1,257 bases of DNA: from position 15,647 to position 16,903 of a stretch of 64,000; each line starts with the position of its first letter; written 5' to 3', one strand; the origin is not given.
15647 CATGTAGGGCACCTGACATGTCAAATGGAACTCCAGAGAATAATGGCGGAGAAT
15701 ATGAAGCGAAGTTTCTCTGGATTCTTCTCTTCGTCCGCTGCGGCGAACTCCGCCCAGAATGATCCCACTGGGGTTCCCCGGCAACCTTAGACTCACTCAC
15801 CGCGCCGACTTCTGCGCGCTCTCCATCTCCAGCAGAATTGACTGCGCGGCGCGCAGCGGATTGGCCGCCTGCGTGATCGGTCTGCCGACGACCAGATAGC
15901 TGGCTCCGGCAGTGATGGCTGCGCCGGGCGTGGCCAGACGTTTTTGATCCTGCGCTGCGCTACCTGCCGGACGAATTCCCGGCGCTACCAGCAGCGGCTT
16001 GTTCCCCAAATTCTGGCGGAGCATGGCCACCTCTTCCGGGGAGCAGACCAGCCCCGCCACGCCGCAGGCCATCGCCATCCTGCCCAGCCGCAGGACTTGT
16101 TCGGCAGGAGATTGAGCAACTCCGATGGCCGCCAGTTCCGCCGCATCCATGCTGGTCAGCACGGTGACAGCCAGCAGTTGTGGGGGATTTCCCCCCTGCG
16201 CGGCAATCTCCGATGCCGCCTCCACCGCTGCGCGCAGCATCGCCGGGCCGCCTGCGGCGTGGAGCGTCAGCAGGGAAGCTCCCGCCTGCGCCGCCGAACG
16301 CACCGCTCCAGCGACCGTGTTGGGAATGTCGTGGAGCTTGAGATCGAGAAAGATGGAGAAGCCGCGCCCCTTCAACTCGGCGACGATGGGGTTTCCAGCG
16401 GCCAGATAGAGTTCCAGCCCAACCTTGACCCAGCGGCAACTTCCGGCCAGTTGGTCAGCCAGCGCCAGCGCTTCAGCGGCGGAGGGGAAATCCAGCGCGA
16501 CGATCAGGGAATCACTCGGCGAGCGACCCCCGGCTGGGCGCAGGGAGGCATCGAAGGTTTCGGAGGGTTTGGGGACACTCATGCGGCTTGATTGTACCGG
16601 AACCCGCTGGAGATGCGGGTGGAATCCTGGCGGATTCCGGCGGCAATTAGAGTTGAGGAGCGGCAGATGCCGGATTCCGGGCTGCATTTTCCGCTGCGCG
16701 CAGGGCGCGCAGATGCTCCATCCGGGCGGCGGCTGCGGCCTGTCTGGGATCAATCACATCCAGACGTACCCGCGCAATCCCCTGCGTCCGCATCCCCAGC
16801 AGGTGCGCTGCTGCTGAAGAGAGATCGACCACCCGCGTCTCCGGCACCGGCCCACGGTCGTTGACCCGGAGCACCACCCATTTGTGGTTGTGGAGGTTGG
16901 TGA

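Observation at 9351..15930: ypdA-pyrF interval holds three stacked, unrelated cargo modules separated by duplicated pieces of the flanking genes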

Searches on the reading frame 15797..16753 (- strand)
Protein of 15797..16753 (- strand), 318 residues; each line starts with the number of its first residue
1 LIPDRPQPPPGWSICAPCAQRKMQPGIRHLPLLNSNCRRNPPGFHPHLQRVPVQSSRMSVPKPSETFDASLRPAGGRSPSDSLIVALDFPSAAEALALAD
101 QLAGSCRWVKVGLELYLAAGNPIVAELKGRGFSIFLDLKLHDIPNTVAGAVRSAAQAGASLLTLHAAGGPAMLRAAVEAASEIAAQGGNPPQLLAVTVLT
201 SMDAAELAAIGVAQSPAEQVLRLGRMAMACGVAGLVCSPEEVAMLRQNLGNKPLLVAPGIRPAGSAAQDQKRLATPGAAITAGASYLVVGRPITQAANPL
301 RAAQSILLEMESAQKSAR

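Call 4: search_protein_families(library=pfam, proteins=[window:15797-16753:-])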
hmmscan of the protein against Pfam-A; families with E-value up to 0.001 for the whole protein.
window:15797-16753:- (318 aa): 1 family
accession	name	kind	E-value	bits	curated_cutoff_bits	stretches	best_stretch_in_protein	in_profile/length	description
PF00215.30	OMPdecase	-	1.1e-61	208.9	27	1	82-306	2-221/221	Orotidine 5'-phosphate decarboxylase / HUMPS family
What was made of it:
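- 15797..16582 (-): pyrF (orotidine-5'-phosphate decarboxylase), the intact far flank. PF00215 208.9 bits (call 4).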

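Call 21: find_related_loci(query=window:15797-16582:-, collection=metagenome_contigs, flank=10000)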
Query window:15797-16582:- (261 aa) in metagenome_contigs; peptide patterns used: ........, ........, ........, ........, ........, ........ (x = any residue, [..] = any of these).
600 stretches matched a pattern (row limit reached: there are more); 584 encode a relative of the query (tblastn E <= 1e-3); the best 80 are kept; 80 distinct loci.
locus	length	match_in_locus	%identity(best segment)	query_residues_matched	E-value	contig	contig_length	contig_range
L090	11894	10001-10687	66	22-253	1e-89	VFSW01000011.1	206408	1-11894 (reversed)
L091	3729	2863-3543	60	24-256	2e-81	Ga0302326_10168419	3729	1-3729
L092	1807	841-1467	64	26-238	4e-83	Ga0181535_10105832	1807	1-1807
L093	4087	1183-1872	62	22-256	4e-79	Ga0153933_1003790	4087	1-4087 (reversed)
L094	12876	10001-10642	62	21-238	1e-78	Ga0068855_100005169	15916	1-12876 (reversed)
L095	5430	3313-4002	61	26-259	1e-78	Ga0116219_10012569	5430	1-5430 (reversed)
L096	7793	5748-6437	62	26-259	2e-78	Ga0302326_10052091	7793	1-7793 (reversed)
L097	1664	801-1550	56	2-256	3e-82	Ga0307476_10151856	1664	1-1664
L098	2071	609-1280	63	26-253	2e-80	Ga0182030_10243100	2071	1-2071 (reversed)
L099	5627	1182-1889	58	21-256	2e-76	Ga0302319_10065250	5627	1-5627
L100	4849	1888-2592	60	23-257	3e-76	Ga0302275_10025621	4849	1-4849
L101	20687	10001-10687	63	24-256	2e-86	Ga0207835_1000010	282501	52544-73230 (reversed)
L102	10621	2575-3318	60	13-256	7e-76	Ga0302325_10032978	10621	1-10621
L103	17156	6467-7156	60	24-258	2e-75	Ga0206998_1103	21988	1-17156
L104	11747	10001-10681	63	26-256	2e-75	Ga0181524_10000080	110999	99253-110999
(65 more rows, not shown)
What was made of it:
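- Tried and rejected: Metagenome scan with PyrF (call 21).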

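Call 22: find_homologous_proteins(query=window:15797-16582:-, max_evalue=1e-60)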
Query window:15797-16582:- (261 aa): 6138 proteins with E <= 1e-60 among 8000 candidates; the best 120 are listed.
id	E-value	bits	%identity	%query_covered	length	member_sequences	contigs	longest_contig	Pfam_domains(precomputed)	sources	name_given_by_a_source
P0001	8.3e-127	440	90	92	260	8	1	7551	PF00215.31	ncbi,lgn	-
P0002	7.1e-120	417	85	92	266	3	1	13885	PF00215.31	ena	-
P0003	3.1e-111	389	77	98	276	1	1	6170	PF00215.31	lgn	-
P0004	7.9e-106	371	79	90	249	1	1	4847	PF00215.31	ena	-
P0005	1.9e-105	370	76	94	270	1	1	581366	PF00215.31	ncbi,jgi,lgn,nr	ncbi:MAG TPA: orotidine-5'-phosphate decarboxylase [Acidobacteriaceae bacterium]|jgi:orotidine-5'-ph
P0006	4.5e-105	368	71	99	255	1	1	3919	PF00215.31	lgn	-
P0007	1.5e-104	367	73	97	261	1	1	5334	PF00215.31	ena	-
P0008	2.0e-100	353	76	91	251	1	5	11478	PF00215.31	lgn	-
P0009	9.1e-99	348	74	90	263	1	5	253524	PF00215.31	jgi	jgi:orotidine-5'-phosphate decarboxylase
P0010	1.9e-98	347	77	87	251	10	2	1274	PF00215.31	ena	-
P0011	3.0e-98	346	78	88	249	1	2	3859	PF00215.31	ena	-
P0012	8.9e-98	345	76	87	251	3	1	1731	PF00215.31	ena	-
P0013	7.0e-96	338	70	91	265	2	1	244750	PF00215.31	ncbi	ncbi:MAG: orotidine-5'-phosphate decarboxylase [Acidobacteriaceae bacterium]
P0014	9.4e-92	325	65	93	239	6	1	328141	PF00215.31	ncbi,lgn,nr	ncbi:MAG TPA: orotidine-5'-phosphate decarboxylase [Edaphobacter sp.]|nr:orotidine-5'-phosphate deca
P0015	1.1e-91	325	72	90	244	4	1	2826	PF00215.31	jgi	jgi:orotidine-5'-phosphate decarboxylase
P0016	5.3e-91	322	67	98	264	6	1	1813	PF00215.31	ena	-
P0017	9.2e-91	322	71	90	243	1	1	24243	PF00215.31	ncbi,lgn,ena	-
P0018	1.7e-90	321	67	92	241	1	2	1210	PF00215.31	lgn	-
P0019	1.8e-90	321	66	91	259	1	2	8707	PF00215.31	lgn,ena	-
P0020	3.1e-90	320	67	92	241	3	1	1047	PF00215.31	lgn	-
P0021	3.3e-90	320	71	90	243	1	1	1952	PF00215.31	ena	-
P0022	6.0e-90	319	65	96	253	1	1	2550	PF00215.31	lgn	-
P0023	6.4e-90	319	67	90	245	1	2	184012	PF00215.31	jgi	jgi:orotidine-5'-phosphate decarboxylase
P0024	6.9e-90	319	66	92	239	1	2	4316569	PF00215.31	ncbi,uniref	ncbi:orotidine-5'-phosphate decarboxylase [Edaphobacter paludis]|uniref:Orotidine 5'-phosphate decar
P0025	1.1e-89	318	71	90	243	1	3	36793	PF00215.31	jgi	-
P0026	1.1e-89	318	66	92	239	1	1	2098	PF00215.31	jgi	jgi:orotidine-5'-phosphate decarboxylase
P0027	1.6e-89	318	67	91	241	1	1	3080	PF00215.31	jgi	jgi:orotidine-5'-phosphate decarboxylase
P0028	2.5e-89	317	65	92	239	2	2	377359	PF00215.31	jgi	-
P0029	2.5e-89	317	71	91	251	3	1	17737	PF00215.31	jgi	jgi:orotidine-5'-phosphate decarboxylase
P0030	3.0e-89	317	66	99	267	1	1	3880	PF00215.31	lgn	-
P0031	3.1e-89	317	66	92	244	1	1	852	PF00215.31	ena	-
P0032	4.0e-89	316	66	94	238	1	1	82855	PF00215.31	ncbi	-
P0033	4.4e-89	316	73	85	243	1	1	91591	PF00215.31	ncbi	ncbi:MAG: orotidine-5'-phosphate decarboxylase [Acidobacteriaceae bacterium]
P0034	4.5e-89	316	67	98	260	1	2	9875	PF00215.31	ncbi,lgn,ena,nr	ncbi:MAG TPA: orotidine-5'-phosphate decarboxylase [Acidobacteriaceae bacterium]|nr:orotidine-5'-pho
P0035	4.9e-89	316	67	91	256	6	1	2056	PF00215.31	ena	-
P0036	7.1e-89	315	71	89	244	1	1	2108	PF00215.31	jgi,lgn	jgi:orotidine-5'-phosphate decarboxylase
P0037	8.0e-89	315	70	90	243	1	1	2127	PF00215.31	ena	-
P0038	8.8e-89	315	67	90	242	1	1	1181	PF00215.31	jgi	jgi:orotidine-5'-phosphate decarboxylase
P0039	9.2e-89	315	68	91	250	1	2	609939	PF00215.31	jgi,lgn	jgi:orotidine-5'-phosphate decarboxylase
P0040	9.2e-89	315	67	91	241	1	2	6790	PF00215.31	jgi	-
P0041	9.6e-89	315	66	90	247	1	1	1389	PF00215.31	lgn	-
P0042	1.0e-88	315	70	90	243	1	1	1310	PF00215.31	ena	-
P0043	1.1e-88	315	65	92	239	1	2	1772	PF00215.31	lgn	-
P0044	1.3e-88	315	66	94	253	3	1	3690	PF00215.31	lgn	-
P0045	1.5e-88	314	64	95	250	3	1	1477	PF00215.31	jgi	jgi:orotidine-5'-phosphate decarboxylase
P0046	1.5e-88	314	64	98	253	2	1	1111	PF00215.31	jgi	jgi:orotidine-5'-phosphate decarboxylase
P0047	1.6e-88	314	70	90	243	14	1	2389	PF00215.31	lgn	-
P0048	1.7e-88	314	67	91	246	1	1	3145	PF00215.31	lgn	-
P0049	2.0e-88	314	69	89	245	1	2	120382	PF00215.31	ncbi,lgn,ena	ncbi:MAG: orotidine-5'-phosphate decarboxylase [Acidobacteriaceae bacterium]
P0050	2.1e-88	314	69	90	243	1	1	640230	PF00215.31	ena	-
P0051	2.2e-88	314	65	92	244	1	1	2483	PF00215.31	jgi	jgi:orotidine-5'-phosphate decarboxylase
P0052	2.3e-88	314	64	92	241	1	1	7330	PF00215.31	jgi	jgi:orotidine-5'-phosphate decarboxylase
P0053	2.4e-88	314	67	91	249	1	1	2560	PF00215.31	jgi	jgi:orotidine-5'-phosphate decarboxylase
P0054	2.5e-88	314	66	91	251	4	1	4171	PF00215.31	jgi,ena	-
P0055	3.0e-88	313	70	90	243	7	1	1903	PF00215.31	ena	-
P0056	3.2e-88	313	66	92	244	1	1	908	PF00215.31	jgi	jgi:orotidine-5'-phosphate decarboxylase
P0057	3.4e-88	313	67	98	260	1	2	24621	PF00215.31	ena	-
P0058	3.6e-88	313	64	94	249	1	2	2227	PF00215.31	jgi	jgi:orotidine-5'-phosphate decarboxylase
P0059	3.6e-88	313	65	90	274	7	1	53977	PF00215.31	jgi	jgi:orotidine-5'-phosphate decarboxylase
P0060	3.9e-88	313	64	94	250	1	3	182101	PF00215.31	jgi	jgi:orotidine-5'-phosphate decarboxylase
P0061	3.9e-88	313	64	92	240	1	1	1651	PF00215.31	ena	-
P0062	4.2e-88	313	70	89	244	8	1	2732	PF00215.31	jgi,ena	jgi:orotidine-5'-phosphate decarboxylase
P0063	4.3e-88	313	68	92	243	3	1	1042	PF00215.31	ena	-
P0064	4.7e-88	313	70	90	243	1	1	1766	PF00215.31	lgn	-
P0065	4.9e-88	313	71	82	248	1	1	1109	PF00215.31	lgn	-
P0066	5.0e-88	313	66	92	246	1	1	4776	PF00215.31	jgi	jgi:orotidine-5'-phosphate decarboxylase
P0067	5.1e-88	313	65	91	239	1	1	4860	PF00215.31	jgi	jgi:orotidine-5'-phosphate decarboxylase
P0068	5.2e-88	313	67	98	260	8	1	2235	PF00215.31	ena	-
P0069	5.3e-88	313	69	90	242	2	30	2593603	PF00215.31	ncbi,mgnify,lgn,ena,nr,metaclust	ncbi:MAG: orotidine 5'-phosphate decarboxylase [Acidobacteriales bacterium 59-55]|mgnify:CR=1 FL=1|n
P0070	5.6e-88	312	67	90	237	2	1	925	PF00215.31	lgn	-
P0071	5.9e-88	312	66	92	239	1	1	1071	PF00215.31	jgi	jgi:orotidine-5'-phosphate decarboxylase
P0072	6.3e-88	312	67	90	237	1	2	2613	PF00215.31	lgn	-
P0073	6.3e-88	312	65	92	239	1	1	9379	PF00215.31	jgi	jgi:orotidine-5'-phosphate decarboxylase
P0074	6.5e-88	312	69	90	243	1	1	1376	PF00215.31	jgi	jgi:orotidine-5'-phosphate decarboxylase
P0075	6.9e-88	312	66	91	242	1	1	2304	PF00215.31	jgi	jgi:orotidine-5'-phosphate decarboxylase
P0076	8.4e-88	312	63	97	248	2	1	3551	PF00215.31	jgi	jgi:orotidine-5'-phosphate decarboxylase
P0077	9.2e-88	312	66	98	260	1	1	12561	PF00215.31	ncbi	-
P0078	9.4e-88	312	65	92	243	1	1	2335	PF00215.31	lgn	-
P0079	9.6e-88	312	65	93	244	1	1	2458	PF00215.31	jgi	jgi:orotidine-5'-phosphate decarboxylase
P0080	9.9e-88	312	67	92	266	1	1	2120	PF00215.31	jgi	jgi:orotidine-5'-phosphate decarboxylase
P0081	1.0e-87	312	67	94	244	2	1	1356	PF00215.31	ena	-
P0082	1.0e-87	312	67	98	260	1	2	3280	PF00215.31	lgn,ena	-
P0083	1.1e-87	312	69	91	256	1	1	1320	PF00215.31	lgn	-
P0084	1.1e-87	311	66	98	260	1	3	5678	PF00215.31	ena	-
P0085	1.1e-87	311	66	92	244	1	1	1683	PF00215.31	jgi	jgi:orotidine-5'-phosphate decarboxylase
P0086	1.2e-87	311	68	91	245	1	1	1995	PF00215.31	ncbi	-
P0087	1.3e-87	311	68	89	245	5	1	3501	PF00215.31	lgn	-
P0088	1.3e-87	311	66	98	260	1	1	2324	PF00215.31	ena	-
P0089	1.3e-87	311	65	94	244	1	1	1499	PF00215.31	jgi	jgi:orotidine-5'-phosphate decarboxylase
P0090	1.3e-87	311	68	90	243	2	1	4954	PF00215.31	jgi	jgi:orotidine-5'-phosphate decarboxylase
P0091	1.4e-87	311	66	98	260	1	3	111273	PF00215.31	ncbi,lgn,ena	-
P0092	1.4e-87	311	64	90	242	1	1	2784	PF00215.31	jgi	jgi:orotidine-5'-phosphate decarboxylase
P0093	1.4e-87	311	64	94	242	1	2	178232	PF00215.31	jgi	jgi:orotidine-5'-phosphate decarboxylase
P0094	1.4e-87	311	69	94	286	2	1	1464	PF00215.31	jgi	jgi:orotidine-5'-phosphate decarboxylase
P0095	1.5e-87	311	64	92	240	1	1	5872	PF00215.31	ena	-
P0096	1.5e-87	311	66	98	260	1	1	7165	PF00215.31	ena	-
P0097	1.5e-87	311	66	98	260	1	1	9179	PF00215.31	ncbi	-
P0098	1.6e-87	311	66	94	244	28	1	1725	PF00215.31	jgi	jgi:orotidine-5'-phosphate decarboxylase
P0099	1.6e-87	311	66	90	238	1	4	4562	PF00215.31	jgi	jgi:orotidine-5'-phosphate decarboxylase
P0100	1.7e-87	311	66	90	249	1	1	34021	PF00215.31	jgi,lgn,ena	-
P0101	1.8e-87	311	66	90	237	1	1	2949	PF00215.31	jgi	jgi:orotidine-5'-phosphate decarboxylase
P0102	1.8e-87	311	67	92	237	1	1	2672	PF00215.31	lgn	-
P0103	1.9e-87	311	66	92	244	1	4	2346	PF00215.31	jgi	jgi:orotidine-5'-phosphate decarboxylase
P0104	1.9e-87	311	64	93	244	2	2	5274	PF00215.31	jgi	jgi:orotidine-5'-phosphate decarboxylase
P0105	1.9e-87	311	70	90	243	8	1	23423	PF00215.31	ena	-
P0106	1.9e-87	311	67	91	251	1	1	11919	PF00215.31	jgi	jgi:orotidine-5'-phosphate decarboxylase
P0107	1.9e-87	311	69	90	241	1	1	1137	PF00215.31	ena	-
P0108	2.0e-87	311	67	94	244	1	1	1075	PF00215.31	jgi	-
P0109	2.0e-87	311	67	98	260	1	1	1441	PF00215.31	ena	-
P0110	2.4e-87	310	65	92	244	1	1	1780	PF00215.31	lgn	-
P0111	2.4e-87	310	68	91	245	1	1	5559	PF00215.31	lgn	-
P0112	2.5e-87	310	63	92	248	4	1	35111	PF00215.31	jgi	jgi:orotidine-5'-phosphate decarboxylase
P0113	2.5e-87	310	67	91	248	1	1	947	PF00215.31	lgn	-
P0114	2.5e-87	310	66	91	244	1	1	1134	PF00215.31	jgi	-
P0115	2.6e-87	310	65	94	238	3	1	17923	PF00215.31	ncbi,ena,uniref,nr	ncbi:MAG TPA: orotidine-5'-phosphate decarboxylase [Edaphobacter sp.]|uniref:orotidine-5'-phosphate 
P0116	2.8e-87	310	67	92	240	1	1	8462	PF00215.31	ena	-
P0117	2.8e-87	310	64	94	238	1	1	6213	PF00215.31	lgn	-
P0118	3.0e-87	310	64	94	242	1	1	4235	PF00215.31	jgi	jgi:orotidine-5'-phosphate decarboxylase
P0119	3.0e-87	310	65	97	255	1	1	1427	PF00215.31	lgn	-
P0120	3.0e-87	310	67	90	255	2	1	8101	PF00215.31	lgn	-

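Call 23: list_cluster_members(proteins=[P0001, P0002, P0003, P0004])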
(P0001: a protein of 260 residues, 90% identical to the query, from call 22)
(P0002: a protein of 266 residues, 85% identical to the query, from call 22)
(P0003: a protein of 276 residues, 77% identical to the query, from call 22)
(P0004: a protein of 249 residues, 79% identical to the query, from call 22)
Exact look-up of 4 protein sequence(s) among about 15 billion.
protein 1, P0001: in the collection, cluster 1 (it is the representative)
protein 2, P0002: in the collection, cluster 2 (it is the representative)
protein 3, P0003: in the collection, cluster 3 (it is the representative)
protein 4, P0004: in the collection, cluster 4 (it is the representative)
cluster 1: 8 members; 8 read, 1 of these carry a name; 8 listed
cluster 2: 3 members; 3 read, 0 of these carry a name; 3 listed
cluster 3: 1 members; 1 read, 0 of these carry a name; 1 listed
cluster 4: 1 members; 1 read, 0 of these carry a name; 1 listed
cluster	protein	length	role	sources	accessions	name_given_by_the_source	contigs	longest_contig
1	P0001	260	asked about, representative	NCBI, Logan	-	-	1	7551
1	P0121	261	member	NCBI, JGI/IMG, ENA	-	orotidine-5'-phosphate decarboxylase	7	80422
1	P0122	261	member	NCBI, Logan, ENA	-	-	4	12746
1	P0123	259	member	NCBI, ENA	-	-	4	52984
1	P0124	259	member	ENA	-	-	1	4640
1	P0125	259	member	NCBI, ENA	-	-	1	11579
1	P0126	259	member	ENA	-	-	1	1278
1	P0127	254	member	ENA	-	-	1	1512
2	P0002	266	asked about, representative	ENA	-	-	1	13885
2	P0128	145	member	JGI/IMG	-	-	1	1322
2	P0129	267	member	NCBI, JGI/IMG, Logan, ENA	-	-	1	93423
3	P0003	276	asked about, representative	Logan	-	-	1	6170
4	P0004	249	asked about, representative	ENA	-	-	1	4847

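Call 24: find_encoding_contigs(protein=P0002, flank=10000, max_places=6)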
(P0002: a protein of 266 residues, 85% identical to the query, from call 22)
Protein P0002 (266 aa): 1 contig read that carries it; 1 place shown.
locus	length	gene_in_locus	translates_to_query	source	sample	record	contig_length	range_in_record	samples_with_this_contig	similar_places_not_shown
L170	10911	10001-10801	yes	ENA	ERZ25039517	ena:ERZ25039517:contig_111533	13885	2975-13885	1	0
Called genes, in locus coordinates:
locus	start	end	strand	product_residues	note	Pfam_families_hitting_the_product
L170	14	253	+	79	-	-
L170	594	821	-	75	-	-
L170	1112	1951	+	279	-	-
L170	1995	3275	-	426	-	-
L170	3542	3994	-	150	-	-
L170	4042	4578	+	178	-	PF00578:AhpC-TSA, PF08534:Redoxin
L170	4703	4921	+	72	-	-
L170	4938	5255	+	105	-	PF02627:CMD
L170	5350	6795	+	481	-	PF01833:TIG, PF10282:Lactonase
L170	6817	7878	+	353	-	PF08239:SH3_3 (faint)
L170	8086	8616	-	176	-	-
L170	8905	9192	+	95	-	-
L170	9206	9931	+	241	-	PF03330:DPBB_1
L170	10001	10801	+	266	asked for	PF00215:OMPdecase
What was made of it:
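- Tried and rejected: L170 (call 24).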

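Call 26: find_encoding_contigs(protein=P0127, flank=10000, max_places=6)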
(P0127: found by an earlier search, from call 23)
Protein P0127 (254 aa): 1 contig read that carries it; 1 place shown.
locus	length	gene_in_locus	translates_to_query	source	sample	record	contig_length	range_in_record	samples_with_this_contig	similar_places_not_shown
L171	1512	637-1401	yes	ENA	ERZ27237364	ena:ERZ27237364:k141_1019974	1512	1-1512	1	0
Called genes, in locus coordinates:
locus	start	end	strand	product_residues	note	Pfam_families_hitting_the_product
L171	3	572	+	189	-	?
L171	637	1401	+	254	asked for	PF00215:OMPdecase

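Call 27: find_encoding_contigs(protein=P0123, flank=10000, max_places=6)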
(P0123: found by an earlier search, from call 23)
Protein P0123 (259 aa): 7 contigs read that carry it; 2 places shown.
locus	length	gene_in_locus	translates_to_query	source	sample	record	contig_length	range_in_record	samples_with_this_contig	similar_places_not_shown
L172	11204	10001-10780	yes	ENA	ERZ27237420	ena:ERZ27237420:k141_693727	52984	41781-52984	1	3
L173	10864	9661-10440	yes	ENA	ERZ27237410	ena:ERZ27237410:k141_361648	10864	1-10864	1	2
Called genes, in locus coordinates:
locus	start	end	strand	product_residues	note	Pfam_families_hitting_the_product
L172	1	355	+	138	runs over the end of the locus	PF01471:PG_binding_1 (weak)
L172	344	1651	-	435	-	PF00278:Orn_DAP_Arg_deC, PF01168:Ala_racemase_N (weak), PF02784:Orn_Arg_deC_N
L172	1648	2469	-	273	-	PF00561:Abhydrolase_1, PF12146:Hydrolase_4, PF12697:Abhydrolase_6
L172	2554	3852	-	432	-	PF13432:TPR_16 (faint), PF13428:TPR_14 (faint)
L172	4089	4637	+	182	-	-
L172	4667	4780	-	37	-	-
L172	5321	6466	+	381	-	PF03743:TrbI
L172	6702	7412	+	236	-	PF08238:Sel1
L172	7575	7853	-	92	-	PF13560:HTH_31, PF01381:HTH_3, PF13443:HTH_26 (weak)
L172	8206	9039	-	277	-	PF08543:Phos_pyr_kin, PF02110:HK (weak), PF00294:PfkB (weak)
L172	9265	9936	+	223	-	PF03330:DPBB_1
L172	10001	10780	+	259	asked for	PF00215:OMPdecase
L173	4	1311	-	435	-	PF00278:Orn_DAP_Arg_deC, PF01168:Ala_racemase_N (weak), PF02784:Orn_Arg_deC_N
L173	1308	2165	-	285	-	PF00561:Abhydrolase_1, PF12146:Hydrolase_4, PF12697:Abhydrolase_6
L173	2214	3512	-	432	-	PF13432:TPR_16 (faint), PF13428:TPR_14 (faint)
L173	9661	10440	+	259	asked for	PF00215:OMPdecase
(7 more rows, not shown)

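Call 28: find_encoding_contigs(protein=P0122, flank=10000, max_places=6)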
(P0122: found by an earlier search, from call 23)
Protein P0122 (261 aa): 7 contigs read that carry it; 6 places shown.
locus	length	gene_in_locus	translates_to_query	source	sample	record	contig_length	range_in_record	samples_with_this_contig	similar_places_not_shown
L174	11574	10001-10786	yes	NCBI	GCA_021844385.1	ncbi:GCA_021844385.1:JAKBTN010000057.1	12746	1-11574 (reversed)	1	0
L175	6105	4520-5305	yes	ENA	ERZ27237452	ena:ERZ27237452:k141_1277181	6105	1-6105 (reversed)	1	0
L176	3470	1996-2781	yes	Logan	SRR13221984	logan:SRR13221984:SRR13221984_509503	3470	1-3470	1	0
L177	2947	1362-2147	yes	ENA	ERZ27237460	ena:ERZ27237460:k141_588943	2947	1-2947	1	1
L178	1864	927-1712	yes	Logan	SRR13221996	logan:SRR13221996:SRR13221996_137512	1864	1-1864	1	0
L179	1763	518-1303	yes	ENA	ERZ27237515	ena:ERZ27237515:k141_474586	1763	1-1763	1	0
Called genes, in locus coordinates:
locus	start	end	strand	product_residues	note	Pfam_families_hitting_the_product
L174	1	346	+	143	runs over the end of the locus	-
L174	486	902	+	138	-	PF01471:PG_binding_1 (weak)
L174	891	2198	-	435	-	PF00278:Orn_DAP_Arg_deC, PF01168:Ala_racemase_N (weak), PF02784:Orn_Arg_deC_N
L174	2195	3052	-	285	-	PF00561:Abhydrolase_1, PF12146:Hydrolase_4, PF12697:Abhydrolase_6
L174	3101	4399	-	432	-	PF13432:TPR_16 (faint), PF13428:TPR_14 (faint)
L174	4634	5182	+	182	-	-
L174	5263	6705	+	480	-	PF03743:TrbI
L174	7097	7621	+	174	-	PF08238:Sel1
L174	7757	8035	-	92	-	PF13560:HTH_31, PF01381:HTH_3, PF13443:HTH_26 (faint)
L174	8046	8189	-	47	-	PF05015:HigB-like_toxin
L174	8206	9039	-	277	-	PF08543:Phos_pyr_kin, PF00294:PfkB (faint)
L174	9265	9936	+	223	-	PF03330:DPBB_1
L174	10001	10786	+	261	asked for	PF00215:OMPdecase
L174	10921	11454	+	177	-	-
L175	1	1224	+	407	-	?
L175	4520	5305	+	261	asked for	PF00215:OMPdecase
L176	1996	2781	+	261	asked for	PF00215:OMPdecase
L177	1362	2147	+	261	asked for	PF00215:OMPdecase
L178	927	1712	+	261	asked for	PF00215:OMPdecase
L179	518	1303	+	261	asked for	PF00215:OMPdecase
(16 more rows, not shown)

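Call 29: find_encoding_contigs(protein=P0126, flank=10000, max_places=6)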
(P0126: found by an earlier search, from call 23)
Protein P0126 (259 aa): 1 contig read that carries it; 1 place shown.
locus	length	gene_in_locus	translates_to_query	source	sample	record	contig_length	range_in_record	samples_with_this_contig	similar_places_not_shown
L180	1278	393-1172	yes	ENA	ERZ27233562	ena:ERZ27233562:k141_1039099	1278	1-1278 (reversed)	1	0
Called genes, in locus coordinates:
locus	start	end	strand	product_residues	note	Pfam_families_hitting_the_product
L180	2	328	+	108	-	?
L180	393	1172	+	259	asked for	PF00215:OMPdecase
